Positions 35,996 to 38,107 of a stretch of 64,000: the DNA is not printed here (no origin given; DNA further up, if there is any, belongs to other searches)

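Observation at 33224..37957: Porin, decaheme and 7-8-heme gene trio resembling an Mtr/Pcc outer-membrane electron conduit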

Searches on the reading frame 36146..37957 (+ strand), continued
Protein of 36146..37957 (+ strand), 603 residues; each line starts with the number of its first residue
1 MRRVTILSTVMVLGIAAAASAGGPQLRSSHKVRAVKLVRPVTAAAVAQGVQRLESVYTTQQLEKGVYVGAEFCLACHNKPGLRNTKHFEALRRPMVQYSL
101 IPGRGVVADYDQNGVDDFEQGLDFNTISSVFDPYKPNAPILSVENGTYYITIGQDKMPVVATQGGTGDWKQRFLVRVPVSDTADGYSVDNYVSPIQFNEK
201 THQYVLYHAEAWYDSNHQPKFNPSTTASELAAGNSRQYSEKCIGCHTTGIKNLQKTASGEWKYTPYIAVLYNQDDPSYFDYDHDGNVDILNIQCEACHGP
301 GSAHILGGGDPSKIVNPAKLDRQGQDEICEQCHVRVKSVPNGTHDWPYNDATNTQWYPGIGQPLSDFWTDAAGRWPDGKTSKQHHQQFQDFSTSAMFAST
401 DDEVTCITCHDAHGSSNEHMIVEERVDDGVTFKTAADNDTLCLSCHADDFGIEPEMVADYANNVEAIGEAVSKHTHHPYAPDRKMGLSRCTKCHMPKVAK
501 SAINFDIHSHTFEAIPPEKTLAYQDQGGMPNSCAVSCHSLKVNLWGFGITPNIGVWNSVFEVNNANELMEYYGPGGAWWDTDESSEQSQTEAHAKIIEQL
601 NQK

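Call 33: predict_structure(alignment_id=A2)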
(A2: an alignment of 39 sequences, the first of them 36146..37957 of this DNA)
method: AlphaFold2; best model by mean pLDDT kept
length: 603 residues; sequences in the alignment: 39
mean_pLDDT: 80.9   pTM: 0.79
mean pLDDT of the five models: 80.9, 79.5, 79.4, 76.4, 72.7
residues with pLDDT >= 90: 225; 70-90: 261; 50-70: 54; < 50: 63
segments of 3 or more residues with pLDDT < 50: 1-3, 9-37, 342-344, 579-601
pLDDT, mean of each block of 10 residues (from residue 1): 49 44 32 42 79 93 92 82 86 94 92 96 97 98 97 98 82 96 96 91 89 97 97 91 85 89 92 91 94 92 90 90 88 73 62 83 84 80 79 73 78 84 87 89 88 92 92 82 71 80 58 83 86 74 62 74 84 61 38 45 45
secondary structure, 60 per line:
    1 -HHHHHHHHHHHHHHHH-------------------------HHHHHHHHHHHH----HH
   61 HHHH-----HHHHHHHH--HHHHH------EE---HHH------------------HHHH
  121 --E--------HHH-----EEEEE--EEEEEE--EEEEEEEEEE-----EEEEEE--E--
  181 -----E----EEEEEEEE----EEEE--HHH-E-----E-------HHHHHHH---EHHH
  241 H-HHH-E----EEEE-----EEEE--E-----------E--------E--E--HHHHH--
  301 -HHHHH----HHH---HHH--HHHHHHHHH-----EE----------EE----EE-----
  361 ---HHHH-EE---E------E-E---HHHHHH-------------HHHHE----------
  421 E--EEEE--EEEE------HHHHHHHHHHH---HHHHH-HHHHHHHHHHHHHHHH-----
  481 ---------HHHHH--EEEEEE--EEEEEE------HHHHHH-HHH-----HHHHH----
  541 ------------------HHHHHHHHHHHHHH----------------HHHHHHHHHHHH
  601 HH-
elements in order: H2-17 H43-54 H59-64 H70-77 H80-84 H117-120 E140-144 E147-152 E155-164 E170-175 E191-198 E203-206 H227-233 H238-241 E252-255 E261-264 H294-298 H302-306 H322-330 H364-367 H387-392 H406-409 E424-427 E430-433 H440-450 H454-458 H460-475 H490-494 E497-502 E505-510 H517-522 H532-536 H559-572 H589-602

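Call 40: fold_search(model_id=the predicted structure, library=pdb)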
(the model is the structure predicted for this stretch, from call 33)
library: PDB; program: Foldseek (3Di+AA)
matches with E <= 10: 40; with E <= 0.001: 3
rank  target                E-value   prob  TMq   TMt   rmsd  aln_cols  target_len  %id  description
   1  6i5b_A                1.6e-10  1.00  0.41  0.50   8.8       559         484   18  Crystal Structure of Outer Cell Wall Cytochrome OcwA (released 2019-09-25)
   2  6i5b_B                3.1e-10  1.00  0.42  0.51   8.5       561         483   17  Crystal Structure of Outer Cell Wall Cytochrome OcwA (released 2019-09-25)
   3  6qvm_A                7.9e-06  1.00  0.22  0.21  19.7       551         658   14  Undecaheme cytochrome from S-layer of Carboxydothermus ferrireducens (released 2020-03-25)
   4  7o5y_A                3.2e+00  0.02  0.07  0.23  12.1       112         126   16  PilA minor pilin of Streptococcus sanguinis type IV pili (released 2022-04-20)
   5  3rpx_B                4.0e+00  0.04  0.08  0.22   6.3        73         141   12  Crystal structure of complement component 1, q subcomponent binding protein, C1QBP (released 2011-05-11)
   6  8gak_A                5.0e+00  0.02  0.05  0.19  10.8        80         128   10  Crystal Structure of E. coli LptA in complex with Chinavia Ubica Thanatin (released 2023-07-19)
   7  3b77_A                5.5e+00  0.02  0.06  0.15  10.6       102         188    9  Crystal structure of a ph domain containing bacterial protein (exig_2160) from exiguobacterium sibiricum 255-15 at 2.4 (released 2007-11-13)
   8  2chc_A                5.9e+00  0.01  0.06  0.15  13.7       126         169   11  Structure of Rv3472(D26N), a function unknown protein from Mycobacterium tuberculosis (released 2007-05-01)
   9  4gbf_A                6.2e+00  0.02  0.05  0.08  12.3        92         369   13  Crystal structure of the C-terminal domain of gp131 from bacteriophage phiKZ (released 2012-10-17)
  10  1we5_D                6.2e+00  0.02  0.05  0.04  13.4        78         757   13  Crystal Structure of Alpha-Xylosidase from Escherichia coli (released 2005-02-15)
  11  7vg7_A                6.2e+00  0.01  0.05  0.05  15.6       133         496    9  Plexin B1 extracellular fragment in complex with lasso-grafted PB1m6A9 peptide (released 2022-08-17)
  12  1xsi_A                6.5e+00  0.03  0.06  0.05   8.2        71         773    8  Structure of a Family 31 alpha glycosidase (released 2004-10-26)
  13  1we5_E                6.5e+00  0.02  0.05  0.04  13.4        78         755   13  Crystal Structure of Alpha-Xylosidase from Escherichia coli (released 2005-02-15)
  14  7qs6_MODEL_1_A        6.5e+00  0.01  0.05  0.16  12.8        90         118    9  Solution structure of thanatin-like derivative 7 in complex with E.coli LptA (released 2023-05-10)
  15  22gw_C                6.5e+00  0.01  0.06  0.10  15.6       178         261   12  Crystal structure of the CJ1041C protein from Campylobacter jejuni in the apo form in space group P2 (released 2026-04-01)
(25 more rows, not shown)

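Call 42: find_related_loci(query=A2, collection=genome_contigs, flank=6000)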
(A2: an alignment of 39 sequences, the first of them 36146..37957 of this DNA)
Query A2 (603 aa) in genome_contigs; peptide patterns used: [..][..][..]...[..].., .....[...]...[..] (x = any residue, [..] = any of these).
434 stretches matched a pattern; 359 encode a relative of the query (tblastn E <= 1e-3); the best 80 are kept; 80 distinct loci.
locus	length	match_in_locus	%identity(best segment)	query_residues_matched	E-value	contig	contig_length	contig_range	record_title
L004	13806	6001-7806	92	1-602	0e+0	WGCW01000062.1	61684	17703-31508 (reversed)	MAG: Acidobacteria bacterium isolate S145_17 k151_155415, whole genome shotgun sequence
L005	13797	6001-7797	64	1-602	0e+0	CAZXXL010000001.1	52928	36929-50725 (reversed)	MAG TPA_asm: uncultured Thermoanaerobaculia bacterium isolate binchicken_co64_65 genome assembly, contig: NODE_336_lengt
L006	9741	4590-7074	57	1-599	0e+0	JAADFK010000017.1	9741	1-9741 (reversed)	MAG: Acidobacteriota bacterium isolate M_MaxBin.023 contig-127_12147, whole genome shotgun sequence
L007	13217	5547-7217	62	45-587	0e+0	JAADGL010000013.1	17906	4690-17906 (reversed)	MAG: Acidobacteriota bacterium isolate M_MetaBat.117 contig-127_4764, whole genome shotgun sequence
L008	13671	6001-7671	60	25-588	0e+0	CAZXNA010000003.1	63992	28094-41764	MAG TPA_asm: uncultured Thermoanaerobaculia bacterium isolate binchicken_co64_62 genome assembly, contig: NODE_212_lengt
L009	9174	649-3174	59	40-586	0e+0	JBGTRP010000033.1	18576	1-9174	MAG: Acanthopleuribacteraceae bacterium isolate WDNA12_bin.10.orig NODE_2181_length_18576_cov_0.522955, whole genome sho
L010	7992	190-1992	58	2-581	0e+0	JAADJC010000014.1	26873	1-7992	MAG: Acidobacteriota bacterium isolate M_MetaBat.94 contig-127_5158, whole genome shotgun sequence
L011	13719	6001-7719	59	24-581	0e+0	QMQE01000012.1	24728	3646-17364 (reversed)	MAG: Acidobacteria bacterium isolate B50_G9 B50_Guay9_scaffold_00910, whole genome shotgun sequence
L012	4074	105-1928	58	1-587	0e+0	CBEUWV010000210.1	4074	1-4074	MAG TPA_asm: uncultured bacterium isolate SRR13309659_concoct_9 genome assembly, contig: ERZ26778719.2031, whole genome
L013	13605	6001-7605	60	53-583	0e+0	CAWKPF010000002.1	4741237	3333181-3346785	MAG: uncultured Acidobacteriota bacterium isolate MFD09779.bin.1.69 genome assembly, contig: contig_21255, whole genome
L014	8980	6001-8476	54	1-587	0e+0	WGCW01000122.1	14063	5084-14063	MAG: Acidobacteria bacterium isolate S145_17 k151_264545, whole genome shotgun sequence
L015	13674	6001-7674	59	36-594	0e+0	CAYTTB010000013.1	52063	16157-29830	MAG TPA_asm: uncultured Thermoanaerobaculia bacterium isolate SRP216583_co2_235 genome assembly, contig: NODE_298_length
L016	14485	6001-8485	56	1-589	0e+0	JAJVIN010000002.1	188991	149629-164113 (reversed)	MAG: Thermoanaerobaculia bacterium isolate Bin_89R c_000000000356, whole genome shotgun sequence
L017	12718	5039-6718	58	36-588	0e+0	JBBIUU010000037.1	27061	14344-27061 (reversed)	MAG: Acidobacteriota bacterium isolate FAS170219_bin_60 NODE_408_length_27061_cov_14.189958, whole genome shotgun sequen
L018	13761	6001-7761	55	1-588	0e+0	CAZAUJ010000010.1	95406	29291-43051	MAG TPA_asm: uncultured Thermoanaerobaculia bacterium isolate binchicken_co30_128 genome assembly, contig: NODE_269_leng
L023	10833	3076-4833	54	1-585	0e+0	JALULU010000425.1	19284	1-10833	MAG: Acidobacteria bacterium isolate S145_maxbin2_scaf2bin.107 S145_NODE_849_length_19284_cov_11.691131, whole genome sh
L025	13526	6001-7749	53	4-590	0e+0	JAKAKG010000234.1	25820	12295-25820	MAG: Acidobacteria bacterium isolate WY4.bin4 NODE_2227_length_25820_cov_5.730822, whole genome shotgun sequence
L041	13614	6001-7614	54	51-585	0e+0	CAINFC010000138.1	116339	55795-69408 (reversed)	MAG: uncultured Acidobacteria bacterium isolate LaPlata_bin-3695 genome assembly, contig: bin-3695:138/326, whole genome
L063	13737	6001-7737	46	1-581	3e-166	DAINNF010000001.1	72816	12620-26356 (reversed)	MAG TPA_asm: Acidobacteriota bacterium isolate CTOTU1803 NODE_28_length_72816_cov_4.684515, whole genome shotgun sequenc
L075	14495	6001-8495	46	2-589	2e-154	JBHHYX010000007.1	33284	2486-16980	MAG: Acidobacteriota bacterium isolate Maj_2_bin.26 NODE_499_length_33284_cov_8.674321, whole genome shotgun sequence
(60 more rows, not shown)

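Call 52: search_solved_structures(query=A2, max_evalue=1, show_alignments=1)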
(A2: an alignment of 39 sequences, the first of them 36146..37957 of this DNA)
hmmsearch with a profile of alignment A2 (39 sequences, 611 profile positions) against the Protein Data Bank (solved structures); distinct sequences matched with E-value up to 1: 4.
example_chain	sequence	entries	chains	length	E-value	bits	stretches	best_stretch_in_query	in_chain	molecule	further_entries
6i5b_A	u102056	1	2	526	2.3e-20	75.8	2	290-567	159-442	Uncharacterized protein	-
6qvm_A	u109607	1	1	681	5.7e-06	28.3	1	290-502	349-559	Multiheme cytochrome cf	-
6r2q_A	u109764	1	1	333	4.3e-05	25.4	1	288-451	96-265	Cystathionine beta-synthase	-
1bvb_A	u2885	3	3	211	0.054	15.1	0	287-301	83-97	CYTOCHROME C-554 | CYTOCHROME C554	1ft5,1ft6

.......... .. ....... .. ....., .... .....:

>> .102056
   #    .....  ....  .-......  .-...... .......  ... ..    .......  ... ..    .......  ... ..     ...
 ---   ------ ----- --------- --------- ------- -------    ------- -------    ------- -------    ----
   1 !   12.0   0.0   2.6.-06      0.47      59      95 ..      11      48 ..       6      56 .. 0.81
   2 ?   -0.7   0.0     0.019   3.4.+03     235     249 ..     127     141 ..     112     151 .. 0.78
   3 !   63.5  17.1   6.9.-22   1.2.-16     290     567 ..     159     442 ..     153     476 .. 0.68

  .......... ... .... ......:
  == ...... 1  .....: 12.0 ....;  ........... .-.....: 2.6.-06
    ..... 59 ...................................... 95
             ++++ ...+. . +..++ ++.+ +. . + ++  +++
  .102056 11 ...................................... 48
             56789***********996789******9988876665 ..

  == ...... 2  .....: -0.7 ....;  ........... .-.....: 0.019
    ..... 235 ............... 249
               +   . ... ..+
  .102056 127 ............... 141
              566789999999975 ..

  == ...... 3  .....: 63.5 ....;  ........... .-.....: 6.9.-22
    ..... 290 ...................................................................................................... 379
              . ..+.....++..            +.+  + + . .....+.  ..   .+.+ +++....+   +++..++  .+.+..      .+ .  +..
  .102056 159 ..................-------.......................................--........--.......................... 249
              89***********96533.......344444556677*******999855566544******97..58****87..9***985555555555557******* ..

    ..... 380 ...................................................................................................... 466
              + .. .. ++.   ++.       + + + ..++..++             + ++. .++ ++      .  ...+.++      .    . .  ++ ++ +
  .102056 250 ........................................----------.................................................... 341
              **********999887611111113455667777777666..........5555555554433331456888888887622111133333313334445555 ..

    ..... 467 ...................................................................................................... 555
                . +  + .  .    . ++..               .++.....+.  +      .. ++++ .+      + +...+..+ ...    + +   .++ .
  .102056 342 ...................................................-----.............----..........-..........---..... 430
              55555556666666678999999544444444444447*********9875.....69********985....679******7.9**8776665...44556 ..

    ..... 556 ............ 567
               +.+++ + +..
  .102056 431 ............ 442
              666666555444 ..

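Call 67: search_protein_families(library=pfam, proteins=[L007:1158-1868:+, L007:1864-3030:+, L007:2984-3715:+, L007:3702-4922:+, L007:7282-9273:-, L025:3668-4927:+, L025:4928-5707:+, L025:7926-10622:+, L041:2211-4907:+, L041:8508-9965:+], max_evalue=0.0001)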
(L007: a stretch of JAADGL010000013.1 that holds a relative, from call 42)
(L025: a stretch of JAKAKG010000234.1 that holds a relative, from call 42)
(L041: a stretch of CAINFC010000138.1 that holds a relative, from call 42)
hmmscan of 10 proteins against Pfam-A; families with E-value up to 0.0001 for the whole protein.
L007:1158-1868:+ (236 aa): 1 family
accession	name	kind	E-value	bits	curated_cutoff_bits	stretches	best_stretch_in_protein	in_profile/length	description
PF04893.22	Yip1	-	1.7e-23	83.8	28.6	1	16-231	1-169/173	Yip1 domain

L007:1864-3030:+ (388 aa): 3 families
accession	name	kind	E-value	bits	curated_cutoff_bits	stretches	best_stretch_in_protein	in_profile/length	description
PF16576.10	HlyD_D23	-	2.6e-16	60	30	1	62-298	19-212/214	Barrel-sandwich domain of CusB or HlyD membrane-fusion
PF13437.12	HlyD_3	-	1.1e-13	52.3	22.2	1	186-286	1-96/106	HlyD family secretion protein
PF13533.13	Biotin_lipoyl_2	-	1.6e-10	41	29.8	1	63-94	1-32/32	Biotin-lipoyl like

L007:2984-3715:+ (243 aa): 3 families
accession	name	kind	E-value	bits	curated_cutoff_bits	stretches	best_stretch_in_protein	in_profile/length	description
PF00005.33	ABC_tran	-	6.7e-34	117.9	25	1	38-186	1-136/137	ABC transporter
PF13304.12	AAA_21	-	7.4e-07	29.9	27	0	159-218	238-300/304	AAA domain, putative AbiEii toxin, Type IV TA system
PF02463.25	SMC_N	-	2.6e-05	24.2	40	0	49-229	25-210/220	RecF/RecN/SMC N terminal domain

L007:3702-4922:+ (406 aa): 2 families
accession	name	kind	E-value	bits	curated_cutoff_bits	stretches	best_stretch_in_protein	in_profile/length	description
PF12704.14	MacB_PCD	-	1.6e-42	146.6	27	1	21-242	1-205/207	MacB-like periplasmic core domain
PF02687.27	FtsX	-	1.5e-22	80.3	25.5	1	285-399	3-120/120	FtsX-like permease C-terminal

L007:7282-9273:- (663 aa): 7 families
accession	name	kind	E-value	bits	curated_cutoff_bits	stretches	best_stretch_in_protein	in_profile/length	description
PF17757.6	UvrB_inter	-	8e-30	103.2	22.9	1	161-250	1-91/91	UvrB interaction domain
PF00271.37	Helicase_C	-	6.9e-19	68.6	23.5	1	437-546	10-109/110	Helicase conserved C-terminal domain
PF12344.14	UvrB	-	6e-18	64.9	27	1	553-594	1-42/43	Ultra-violet resistance protein B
PF04851.21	ResIII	-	1.9e-11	44.6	22.5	1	15-87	4-81/164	Type III restriction enzyme, res subunit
PF02151.25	UVR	-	4.4e-08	33.1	21.5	1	628-659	4-35/36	UvrB/uvrC motif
PF13604.12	AAA_30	-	8.2e-06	26.1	27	0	18-79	5-66/191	AAA domain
PF00270.35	DEAD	-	2.2e-05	24.7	26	0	18-85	3-71/167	DEAD/DEAH box helicase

L025:3668-4927:+ (419 aa): 1 family
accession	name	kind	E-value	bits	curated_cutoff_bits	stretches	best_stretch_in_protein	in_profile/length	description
PF04143.19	Sulf_transp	-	8.1e-54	183.7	27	1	52-405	1-310/310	Sulphur transport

L025:4928-5707:+ (259 aa): 3 families
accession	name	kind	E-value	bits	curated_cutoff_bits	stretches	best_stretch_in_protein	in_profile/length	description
PF00027.35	cNMP_binding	-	1.5e-16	60.5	27.5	1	62-148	2-88/89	Cyclic nucleotide-binding domain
PF13545.12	HTH_Crp_2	-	9.7e-14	51.5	27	1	182-253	2-68/70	Crp-like helix-turn-helix domain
PF12802.13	MarR_2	-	1.6e-05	25.4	27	1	204-239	16-53/61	MarR family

L025:7926-10622:+ (898 aa): 5 families
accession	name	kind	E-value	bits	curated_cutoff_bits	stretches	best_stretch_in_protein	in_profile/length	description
PF13231.12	PMT_2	-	1.6e-41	142.7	26.1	1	438-598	1-160/160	Dolichyl-phosphate-mannose-protein mannosyltransferase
PF00535.33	Glycos_transf_2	-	1e-24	87.8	23.3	1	34-194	1-162/168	Glycosyl transferase family 2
PF04138.20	GtrA_DPMS_TM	-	5.2e-19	69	26.1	1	266-382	1-117/117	GtrA/DPMS, transmembrane domain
PF13641.12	Glyco_tranf_2_3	-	9.6e-06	26.2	27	1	31-147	2-119/230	Glycosyltransferase like family 2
PF24007.1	DUF7321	-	6.5e-05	23.1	27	0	333-467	11-144/155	Domain of unknown function (DUF7321)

L041:2211-4907:+ (898 aa): 0 families

L041:8508-9965:+ (485 aa): 3 families
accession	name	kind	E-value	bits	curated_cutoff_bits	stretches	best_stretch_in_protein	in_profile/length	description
PF01408.29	GFO_IDH_MocA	-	2.2e-23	83.7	24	1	41-163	1-119/120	Oxidoreductase family, NAD-binding Rossmann fold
PF19051.5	GFO_IDH_MocA_C2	-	3.7e-18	66.4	23.3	1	203-271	39-108/254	Oxidoreductase family, C-terminal alpha/beta domain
PF22725.1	GFO_IDH_MocA_C3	-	1.6e-05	25.4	27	0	236-267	33-64/124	GFO/IDH/MocA C-terminal domain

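Call 74: search_protein_families(library=ncbifam, proteins=[L001:5163-7019:+, L002:5154-7079:+, L011:3016-4986:+, L023:292-2196:+, L063:3143-5071:+, L075:3832-5787:+], max_evalue=0.01)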
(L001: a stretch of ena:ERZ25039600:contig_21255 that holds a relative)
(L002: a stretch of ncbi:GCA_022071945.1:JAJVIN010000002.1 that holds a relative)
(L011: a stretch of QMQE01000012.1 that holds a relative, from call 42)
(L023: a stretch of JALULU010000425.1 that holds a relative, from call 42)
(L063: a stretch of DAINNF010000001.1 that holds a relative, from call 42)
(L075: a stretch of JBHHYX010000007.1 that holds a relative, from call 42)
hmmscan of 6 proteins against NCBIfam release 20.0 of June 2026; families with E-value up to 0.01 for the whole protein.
L001:5163-7019:+ (618 aa): 1 family
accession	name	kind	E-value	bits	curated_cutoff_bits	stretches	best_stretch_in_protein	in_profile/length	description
NF041027.1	GSU2204_Se_pt_1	equivalog_domain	0.0028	16.5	350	0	404-475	376-452/580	GSU2204 family CXXCH-containing (seleno)protein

L002:5154-7079:+ (641 aa): 1 family
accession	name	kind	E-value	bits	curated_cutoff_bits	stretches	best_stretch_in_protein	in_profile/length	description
NF041027.1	GSU2204_Se_pt_1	equivalog_domain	0.0017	17.3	350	0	462-542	495-576/580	GSU2204 family CXXCH-containing (seleno)protein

L011:3016-4986:+ (656 aa): 0 families

L023:292-2196:+ (634 aa): 0 families

L063:3143-5071:+ (642 aa): 0 families

L075:3832-5787:+ (651 aa): 1 family
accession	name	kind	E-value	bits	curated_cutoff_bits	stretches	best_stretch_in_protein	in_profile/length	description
NF041027.1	GSU2204_Se_pt_1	equivalog_domain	0.00014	20.8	350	0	470-542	495-568/580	GSU2204 family CXXCH-containing (seleno)protein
